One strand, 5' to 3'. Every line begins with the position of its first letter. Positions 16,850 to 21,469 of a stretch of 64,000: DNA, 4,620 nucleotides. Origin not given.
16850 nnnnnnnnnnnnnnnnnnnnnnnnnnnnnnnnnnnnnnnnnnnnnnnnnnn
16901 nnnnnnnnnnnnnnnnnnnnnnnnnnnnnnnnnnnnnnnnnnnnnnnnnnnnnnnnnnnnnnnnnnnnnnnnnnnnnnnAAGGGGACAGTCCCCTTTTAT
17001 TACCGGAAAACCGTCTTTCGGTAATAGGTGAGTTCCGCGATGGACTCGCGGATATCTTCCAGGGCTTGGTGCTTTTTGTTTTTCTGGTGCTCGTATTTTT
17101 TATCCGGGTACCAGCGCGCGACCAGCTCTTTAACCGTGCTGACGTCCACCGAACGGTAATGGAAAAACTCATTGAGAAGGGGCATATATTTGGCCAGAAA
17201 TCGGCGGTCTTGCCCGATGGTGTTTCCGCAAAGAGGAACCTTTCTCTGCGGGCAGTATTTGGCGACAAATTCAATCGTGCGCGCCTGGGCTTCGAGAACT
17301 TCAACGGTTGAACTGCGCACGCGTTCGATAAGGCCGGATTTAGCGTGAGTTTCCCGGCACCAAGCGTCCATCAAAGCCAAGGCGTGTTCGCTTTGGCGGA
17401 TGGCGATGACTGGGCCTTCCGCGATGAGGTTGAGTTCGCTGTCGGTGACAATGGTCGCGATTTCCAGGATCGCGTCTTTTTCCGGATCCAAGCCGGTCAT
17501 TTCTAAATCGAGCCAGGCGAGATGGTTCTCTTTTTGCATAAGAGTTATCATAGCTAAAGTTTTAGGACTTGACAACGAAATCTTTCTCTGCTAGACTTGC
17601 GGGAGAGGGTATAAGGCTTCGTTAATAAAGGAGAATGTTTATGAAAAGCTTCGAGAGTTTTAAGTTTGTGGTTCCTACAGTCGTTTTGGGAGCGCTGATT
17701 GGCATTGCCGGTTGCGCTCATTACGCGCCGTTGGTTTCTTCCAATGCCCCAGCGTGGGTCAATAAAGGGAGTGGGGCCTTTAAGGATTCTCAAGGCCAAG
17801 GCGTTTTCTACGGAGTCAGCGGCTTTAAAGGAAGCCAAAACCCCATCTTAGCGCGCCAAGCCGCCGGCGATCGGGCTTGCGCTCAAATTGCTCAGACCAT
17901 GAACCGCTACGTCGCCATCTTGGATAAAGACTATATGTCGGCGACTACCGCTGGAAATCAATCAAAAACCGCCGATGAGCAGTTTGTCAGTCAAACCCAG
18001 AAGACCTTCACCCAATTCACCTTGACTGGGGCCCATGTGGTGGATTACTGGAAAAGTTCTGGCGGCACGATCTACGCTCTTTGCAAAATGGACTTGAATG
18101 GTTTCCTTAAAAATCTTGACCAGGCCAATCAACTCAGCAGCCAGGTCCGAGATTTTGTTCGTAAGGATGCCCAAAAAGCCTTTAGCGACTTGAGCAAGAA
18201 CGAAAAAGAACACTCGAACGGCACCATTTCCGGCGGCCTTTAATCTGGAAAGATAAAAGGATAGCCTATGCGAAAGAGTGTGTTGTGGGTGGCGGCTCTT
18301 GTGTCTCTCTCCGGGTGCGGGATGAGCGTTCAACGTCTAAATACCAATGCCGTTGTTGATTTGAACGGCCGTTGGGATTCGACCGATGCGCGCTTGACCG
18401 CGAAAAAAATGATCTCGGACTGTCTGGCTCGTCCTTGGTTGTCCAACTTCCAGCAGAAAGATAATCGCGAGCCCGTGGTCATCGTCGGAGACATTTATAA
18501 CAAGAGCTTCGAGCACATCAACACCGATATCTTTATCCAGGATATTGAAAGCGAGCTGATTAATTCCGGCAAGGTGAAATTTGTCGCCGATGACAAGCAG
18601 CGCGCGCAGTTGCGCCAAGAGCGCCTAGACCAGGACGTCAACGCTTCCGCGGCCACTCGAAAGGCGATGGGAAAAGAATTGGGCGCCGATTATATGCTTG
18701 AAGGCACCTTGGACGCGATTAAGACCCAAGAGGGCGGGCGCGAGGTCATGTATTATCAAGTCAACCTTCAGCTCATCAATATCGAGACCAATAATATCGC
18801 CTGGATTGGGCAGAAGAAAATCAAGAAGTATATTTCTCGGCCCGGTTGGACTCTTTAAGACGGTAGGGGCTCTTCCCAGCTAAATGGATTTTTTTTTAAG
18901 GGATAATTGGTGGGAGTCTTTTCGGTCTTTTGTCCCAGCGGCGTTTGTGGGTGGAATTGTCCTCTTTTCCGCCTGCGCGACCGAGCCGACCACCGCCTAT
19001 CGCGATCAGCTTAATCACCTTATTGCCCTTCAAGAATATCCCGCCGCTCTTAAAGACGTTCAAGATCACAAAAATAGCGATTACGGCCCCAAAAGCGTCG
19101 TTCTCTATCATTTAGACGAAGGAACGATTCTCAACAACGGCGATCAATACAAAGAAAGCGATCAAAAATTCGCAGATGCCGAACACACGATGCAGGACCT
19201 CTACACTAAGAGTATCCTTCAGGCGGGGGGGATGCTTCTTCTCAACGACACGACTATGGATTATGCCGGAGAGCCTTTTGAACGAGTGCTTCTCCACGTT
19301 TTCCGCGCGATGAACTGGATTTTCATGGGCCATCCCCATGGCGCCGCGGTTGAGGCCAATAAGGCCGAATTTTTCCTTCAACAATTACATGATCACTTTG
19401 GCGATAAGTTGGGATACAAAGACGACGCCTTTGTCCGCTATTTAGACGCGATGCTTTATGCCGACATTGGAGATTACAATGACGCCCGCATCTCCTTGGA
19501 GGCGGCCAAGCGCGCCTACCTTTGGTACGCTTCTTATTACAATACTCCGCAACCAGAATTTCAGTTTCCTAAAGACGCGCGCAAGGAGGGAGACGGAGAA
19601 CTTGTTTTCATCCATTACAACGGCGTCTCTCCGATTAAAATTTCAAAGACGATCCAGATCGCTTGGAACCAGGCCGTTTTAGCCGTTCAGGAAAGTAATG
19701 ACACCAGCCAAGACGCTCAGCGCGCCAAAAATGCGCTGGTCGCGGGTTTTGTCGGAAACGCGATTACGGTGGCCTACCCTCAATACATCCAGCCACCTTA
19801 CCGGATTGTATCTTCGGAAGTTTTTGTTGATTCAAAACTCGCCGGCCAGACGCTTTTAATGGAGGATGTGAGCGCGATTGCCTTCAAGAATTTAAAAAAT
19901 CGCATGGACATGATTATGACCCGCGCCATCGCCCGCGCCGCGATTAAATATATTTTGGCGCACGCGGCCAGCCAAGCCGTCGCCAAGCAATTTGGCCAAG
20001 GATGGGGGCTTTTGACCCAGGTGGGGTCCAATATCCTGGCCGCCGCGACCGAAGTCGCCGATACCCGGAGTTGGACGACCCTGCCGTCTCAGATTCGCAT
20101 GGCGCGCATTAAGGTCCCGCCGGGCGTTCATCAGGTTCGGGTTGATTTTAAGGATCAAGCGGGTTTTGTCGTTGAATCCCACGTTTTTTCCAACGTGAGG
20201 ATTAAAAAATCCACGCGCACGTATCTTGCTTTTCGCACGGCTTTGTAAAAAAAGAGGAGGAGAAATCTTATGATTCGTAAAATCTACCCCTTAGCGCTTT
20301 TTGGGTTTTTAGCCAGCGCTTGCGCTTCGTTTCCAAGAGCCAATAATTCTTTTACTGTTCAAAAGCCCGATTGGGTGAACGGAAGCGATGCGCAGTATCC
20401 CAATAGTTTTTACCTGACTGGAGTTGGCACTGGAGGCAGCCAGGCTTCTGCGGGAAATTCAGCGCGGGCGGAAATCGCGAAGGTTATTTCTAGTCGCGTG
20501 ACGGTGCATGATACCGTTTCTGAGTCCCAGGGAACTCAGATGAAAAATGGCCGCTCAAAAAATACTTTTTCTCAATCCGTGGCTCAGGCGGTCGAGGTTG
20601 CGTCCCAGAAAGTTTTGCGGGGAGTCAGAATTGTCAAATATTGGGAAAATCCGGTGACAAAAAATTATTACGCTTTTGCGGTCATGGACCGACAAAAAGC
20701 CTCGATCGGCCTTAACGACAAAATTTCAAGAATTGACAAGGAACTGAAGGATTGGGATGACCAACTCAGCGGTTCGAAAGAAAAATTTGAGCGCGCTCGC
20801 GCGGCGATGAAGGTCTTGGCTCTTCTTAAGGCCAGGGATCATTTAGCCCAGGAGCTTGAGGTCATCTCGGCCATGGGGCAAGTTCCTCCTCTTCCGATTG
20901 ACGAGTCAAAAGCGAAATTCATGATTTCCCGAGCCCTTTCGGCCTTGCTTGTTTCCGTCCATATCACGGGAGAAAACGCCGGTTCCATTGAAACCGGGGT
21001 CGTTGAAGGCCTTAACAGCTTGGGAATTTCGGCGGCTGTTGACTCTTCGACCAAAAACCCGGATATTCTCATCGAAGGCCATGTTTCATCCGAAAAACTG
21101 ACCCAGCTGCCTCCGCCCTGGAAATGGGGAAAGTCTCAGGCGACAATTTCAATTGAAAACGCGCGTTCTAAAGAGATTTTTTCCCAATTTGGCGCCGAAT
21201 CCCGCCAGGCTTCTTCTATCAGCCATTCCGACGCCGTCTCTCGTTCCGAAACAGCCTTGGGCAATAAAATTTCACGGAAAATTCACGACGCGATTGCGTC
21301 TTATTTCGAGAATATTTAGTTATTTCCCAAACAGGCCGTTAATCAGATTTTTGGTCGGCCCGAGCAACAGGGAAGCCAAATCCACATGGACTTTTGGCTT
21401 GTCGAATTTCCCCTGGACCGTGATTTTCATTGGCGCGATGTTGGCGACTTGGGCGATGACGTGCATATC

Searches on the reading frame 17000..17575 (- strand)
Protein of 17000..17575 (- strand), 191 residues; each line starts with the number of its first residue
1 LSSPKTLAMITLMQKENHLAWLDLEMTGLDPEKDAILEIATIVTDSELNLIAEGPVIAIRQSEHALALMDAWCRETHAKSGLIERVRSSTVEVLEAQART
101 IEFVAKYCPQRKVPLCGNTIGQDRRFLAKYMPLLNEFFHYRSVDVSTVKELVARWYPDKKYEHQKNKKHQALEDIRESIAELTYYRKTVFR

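Call 42: search_protein_families(library=pfam, proteins=[window:17000-17575:-], max_evalue=0.00001)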
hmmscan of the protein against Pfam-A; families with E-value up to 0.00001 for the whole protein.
window:17000-17575:- (191 aa): 1 family
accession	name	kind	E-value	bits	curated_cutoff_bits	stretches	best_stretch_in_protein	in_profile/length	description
PF00929.31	RNase_T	-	4.7e-34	118.7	24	1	21-181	2-163/164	Exonuclease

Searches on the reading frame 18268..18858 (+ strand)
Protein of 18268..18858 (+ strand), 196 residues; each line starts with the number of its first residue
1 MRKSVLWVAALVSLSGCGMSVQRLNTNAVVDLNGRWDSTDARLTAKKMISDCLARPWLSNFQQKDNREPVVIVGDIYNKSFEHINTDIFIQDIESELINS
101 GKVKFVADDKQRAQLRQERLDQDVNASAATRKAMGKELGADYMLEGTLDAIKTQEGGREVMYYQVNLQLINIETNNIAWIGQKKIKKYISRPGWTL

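Call 42: search_protein_families(library=pfam, proteins=[window:18268-18858:+], max_evalue=0.00001)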
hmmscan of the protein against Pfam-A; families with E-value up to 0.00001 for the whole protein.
window:18268-18858:+ (196 aa): 1 family
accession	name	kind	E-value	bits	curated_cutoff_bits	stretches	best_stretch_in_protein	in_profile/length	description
PF13036.11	LpoB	-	1.9e-43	148.3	22.3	1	40-185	1-147/147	Peptidoglycan-synthase activator LpoB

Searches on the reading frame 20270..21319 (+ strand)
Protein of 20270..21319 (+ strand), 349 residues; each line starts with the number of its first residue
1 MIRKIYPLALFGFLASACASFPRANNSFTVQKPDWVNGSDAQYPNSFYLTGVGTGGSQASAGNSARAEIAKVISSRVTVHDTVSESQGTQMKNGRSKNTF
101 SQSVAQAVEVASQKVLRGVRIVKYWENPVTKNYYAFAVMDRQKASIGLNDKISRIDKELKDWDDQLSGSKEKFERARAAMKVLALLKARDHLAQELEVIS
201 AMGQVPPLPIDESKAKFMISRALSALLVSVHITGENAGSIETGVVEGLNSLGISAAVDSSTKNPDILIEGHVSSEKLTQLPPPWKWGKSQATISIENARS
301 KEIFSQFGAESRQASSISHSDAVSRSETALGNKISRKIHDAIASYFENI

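Call 42: search_protein_families(library=pfam, proteins=[window:20270-21319:+], max_evalue=0.00001)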
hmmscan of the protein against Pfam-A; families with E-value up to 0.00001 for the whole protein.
window:20270-21319:+ (349 aa): 1 family
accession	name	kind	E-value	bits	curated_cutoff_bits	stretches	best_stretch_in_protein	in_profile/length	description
PF02169.21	LPP20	-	7.8e-13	49.1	25.9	1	33-140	1-97/97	LPP20 lipoprotein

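Call 45: search_protein_families(library=ncbifam, proteins=[window:20270-21319:+], max_evalue=0.001)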
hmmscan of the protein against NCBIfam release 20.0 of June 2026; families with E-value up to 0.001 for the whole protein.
window:20270-21319:+ (349 aa): 0 families
